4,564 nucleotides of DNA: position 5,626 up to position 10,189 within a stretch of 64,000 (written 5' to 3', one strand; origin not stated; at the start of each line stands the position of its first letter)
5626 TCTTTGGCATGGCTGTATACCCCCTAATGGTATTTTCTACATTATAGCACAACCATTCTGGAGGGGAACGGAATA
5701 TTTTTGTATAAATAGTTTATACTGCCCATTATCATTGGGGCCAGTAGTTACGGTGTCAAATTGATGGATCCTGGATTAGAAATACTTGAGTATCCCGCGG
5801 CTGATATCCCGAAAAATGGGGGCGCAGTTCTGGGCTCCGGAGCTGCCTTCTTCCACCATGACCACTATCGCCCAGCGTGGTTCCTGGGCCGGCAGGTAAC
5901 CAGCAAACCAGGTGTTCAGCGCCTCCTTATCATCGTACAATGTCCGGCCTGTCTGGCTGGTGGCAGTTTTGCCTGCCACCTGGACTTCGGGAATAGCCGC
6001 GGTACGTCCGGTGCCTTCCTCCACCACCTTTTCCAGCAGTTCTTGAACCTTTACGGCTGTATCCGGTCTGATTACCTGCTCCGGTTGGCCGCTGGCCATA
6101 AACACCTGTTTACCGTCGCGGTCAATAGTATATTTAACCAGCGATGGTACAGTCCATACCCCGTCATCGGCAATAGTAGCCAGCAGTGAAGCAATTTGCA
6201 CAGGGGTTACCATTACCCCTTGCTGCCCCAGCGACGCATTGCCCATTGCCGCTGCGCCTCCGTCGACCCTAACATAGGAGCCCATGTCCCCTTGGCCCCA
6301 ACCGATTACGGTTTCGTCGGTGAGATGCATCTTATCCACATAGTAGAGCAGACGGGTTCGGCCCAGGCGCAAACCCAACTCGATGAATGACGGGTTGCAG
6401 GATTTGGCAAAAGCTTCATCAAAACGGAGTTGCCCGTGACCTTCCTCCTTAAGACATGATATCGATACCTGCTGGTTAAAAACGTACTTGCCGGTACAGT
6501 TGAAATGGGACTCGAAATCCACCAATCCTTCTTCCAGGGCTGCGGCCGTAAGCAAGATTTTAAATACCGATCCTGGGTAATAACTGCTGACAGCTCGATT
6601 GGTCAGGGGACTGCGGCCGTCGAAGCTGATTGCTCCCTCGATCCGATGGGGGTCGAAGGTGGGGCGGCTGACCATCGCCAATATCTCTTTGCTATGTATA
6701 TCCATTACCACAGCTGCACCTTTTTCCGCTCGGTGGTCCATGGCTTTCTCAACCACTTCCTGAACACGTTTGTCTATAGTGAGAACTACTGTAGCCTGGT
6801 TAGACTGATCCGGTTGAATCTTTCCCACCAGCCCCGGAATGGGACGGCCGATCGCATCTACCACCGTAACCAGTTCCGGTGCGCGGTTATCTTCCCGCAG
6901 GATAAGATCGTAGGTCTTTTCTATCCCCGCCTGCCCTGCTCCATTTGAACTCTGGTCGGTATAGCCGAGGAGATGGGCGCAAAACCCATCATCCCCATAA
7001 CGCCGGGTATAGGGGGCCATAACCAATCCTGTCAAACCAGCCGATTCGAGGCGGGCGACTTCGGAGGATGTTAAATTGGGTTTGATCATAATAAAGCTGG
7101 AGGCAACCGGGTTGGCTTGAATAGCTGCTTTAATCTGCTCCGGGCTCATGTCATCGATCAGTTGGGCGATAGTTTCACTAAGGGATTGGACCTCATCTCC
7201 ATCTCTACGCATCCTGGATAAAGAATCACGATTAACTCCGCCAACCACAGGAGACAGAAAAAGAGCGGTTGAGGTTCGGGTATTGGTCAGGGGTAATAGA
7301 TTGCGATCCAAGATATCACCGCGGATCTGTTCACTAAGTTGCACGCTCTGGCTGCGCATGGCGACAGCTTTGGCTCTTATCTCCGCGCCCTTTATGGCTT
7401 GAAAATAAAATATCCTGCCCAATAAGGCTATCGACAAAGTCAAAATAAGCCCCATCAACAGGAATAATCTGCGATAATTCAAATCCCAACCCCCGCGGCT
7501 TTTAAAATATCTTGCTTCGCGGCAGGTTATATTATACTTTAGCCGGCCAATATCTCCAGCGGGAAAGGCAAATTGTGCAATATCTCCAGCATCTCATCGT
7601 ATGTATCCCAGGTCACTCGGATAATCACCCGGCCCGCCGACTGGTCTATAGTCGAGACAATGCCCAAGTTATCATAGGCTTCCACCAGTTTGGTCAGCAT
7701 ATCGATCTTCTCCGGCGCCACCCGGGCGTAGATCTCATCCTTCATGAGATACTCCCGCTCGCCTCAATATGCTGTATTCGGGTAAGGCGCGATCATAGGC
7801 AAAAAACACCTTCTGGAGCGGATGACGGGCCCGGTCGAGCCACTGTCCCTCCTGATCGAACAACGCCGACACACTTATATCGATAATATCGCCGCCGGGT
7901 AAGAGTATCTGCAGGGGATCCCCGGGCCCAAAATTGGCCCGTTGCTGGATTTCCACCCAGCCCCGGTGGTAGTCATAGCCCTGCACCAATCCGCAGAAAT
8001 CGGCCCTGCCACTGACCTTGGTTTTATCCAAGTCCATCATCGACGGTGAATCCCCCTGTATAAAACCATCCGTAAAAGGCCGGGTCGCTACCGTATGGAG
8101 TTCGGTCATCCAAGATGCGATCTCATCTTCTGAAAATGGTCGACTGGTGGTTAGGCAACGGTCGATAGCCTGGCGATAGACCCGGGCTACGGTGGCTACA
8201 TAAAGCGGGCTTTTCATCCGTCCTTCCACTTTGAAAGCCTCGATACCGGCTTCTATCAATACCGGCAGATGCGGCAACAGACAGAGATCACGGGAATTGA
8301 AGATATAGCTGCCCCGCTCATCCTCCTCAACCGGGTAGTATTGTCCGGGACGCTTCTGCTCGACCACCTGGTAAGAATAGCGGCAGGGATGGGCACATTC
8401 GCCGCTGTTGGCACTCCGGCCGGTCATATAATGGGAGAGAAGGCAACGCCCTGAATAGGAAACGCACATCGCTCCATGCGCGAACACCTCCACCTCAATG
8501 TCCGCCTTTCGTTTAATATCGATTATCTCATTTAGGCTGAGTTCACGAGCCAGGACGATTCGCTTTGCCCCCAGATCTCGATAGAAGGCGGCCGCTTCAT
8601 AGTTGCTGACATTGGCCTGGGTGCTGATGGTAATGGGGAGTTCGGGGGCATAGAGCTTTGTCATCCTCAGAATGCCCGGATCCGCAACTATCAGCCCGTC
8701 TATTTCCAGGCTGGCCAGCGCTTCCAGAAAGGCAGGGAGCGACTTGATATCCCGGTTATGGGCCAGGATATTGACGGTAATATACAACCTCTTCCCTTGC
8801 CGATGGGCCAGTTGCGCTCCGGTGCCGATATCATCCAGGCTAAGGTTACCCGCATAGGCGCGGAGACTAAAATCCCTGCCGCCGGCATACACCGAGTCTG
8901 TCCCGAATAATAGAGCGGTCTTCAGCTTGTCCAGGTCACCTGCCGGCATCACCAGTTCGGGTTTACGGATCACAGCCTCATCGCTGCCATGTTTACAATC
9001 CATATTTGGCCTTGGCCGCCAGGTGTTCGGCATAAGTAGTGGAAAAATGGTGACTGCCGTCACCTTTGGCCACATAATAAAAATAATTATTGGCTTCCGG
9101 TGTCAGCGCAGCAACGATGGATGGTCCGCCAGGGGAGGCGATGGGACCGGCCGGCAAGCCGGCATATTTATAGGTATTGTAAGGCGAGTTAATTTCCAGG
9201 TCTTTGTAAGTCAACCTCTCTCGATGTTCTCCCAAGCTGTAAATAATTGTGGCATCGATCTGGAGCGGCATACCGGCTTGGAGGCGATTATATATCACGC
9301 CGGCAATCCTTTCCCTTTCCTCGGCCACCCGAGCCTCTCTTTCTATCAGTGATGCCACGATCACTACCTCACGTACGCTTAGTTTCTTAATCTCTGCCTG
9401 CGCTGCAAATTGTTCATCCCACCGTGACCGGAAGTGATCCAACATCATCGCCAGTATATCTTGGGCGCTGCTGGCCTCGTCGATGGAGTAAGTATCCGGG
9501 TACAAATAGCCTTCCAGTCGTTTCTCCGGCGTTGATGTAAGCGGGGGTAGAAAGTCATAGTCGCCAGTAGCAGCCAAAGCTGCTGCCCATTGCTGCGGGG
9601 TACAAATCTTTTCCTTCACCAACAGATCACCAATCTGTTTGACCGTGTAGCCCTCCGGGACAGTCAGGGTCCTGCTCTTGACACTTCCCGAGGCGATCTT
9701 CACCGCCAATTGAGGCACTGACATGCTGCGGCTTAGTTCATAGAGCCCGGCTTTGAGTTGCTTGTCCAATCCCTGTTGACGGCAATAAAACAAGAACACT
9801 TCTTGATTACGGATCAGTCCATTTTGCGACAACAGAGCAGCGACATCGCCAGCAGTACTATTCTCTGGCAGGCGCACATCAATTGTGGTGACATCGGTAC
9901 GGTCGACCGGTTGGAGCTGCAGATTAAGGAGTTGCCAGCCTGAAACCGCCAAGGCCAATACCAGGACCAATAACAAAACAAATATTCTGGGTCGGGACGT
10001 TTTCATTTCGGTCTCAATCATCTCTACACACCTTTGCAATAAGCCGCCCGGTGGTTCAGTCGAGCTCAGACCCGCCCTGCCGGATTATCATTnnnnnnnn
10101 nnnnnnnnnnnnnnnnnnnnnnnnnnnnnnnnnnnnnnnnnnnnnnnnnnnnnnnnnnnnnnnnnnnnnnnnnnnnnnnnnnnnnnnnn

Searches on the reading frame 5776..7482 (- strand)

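Call 85: search_protein_families(library=pfam, proteins=[window:5776-7482:-], max_evalue=1e-8)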
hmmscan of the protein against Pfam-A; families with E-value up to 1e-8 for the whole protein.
window:5776-7482:- (568 aa): 2 families
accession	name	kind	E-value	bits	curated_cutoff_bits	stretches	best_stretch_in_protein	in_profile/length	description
PF00905.27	Transpeptidase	-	1.7e-57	195.3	22.1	1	255-561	1-298/299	Penicillin binding protein transpeptidase domain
PF03717.20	PBP_dimer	-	1.3e-09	39.2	24.4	1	53-199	5-162/180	Penicillin-binding Protein dimerisation domain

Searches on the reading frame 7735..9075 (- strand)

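Call 69: search_protein_families(library=pfam, proteins=[window:7735-9075:-], max_evalue=0.00001)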
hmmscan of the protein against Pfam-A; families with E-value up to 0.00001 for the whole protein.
window:7735-9075:- (446 aa): 2 families
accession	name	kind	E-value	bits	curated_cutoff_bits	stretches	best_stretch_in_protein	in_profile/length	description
PF01136.24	Peptidase_U32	-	2e-95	318.9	22.4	1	111-342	2-230/233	Peptidase family U32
PF16325.11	Peptidase_U32_C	-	6.2e-19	68.4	28.2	1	358-438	3-83/83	Peptidase family U32 C-terminal domain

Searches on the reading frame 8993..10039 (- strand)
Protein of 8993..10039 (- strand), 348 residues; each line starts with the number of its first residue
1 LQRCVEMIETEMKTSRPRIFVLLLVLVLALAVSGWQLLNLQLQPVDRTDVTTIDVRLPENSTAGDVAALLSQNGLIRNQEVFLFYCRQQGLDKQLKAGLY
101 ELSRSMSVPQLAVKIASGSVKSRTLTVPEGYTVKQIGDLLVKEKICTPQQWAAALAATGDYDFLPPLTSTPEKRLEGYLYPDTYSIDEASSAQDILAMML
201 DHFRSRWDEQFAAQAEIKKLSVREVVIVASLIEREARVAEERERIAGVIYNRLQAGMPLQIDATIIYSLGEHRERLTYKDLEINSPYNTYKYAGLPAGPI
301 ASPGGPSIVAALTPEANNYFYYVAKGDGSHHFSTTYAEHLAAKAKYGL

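Call 85: search_protein_families(library=pfam, proteins=[window:8993-10039:-], max_evalue=1e-8)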
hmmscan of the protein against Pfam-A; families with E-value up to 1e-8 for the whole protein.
window:8993-10039:- (348 aa): 1 family
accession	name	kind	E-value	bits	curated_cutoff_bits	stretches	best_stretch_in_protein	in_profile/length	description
PF02618.21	YceG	-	9.6e-92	307.8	32.4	1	55-345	1-275/275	YceG-like family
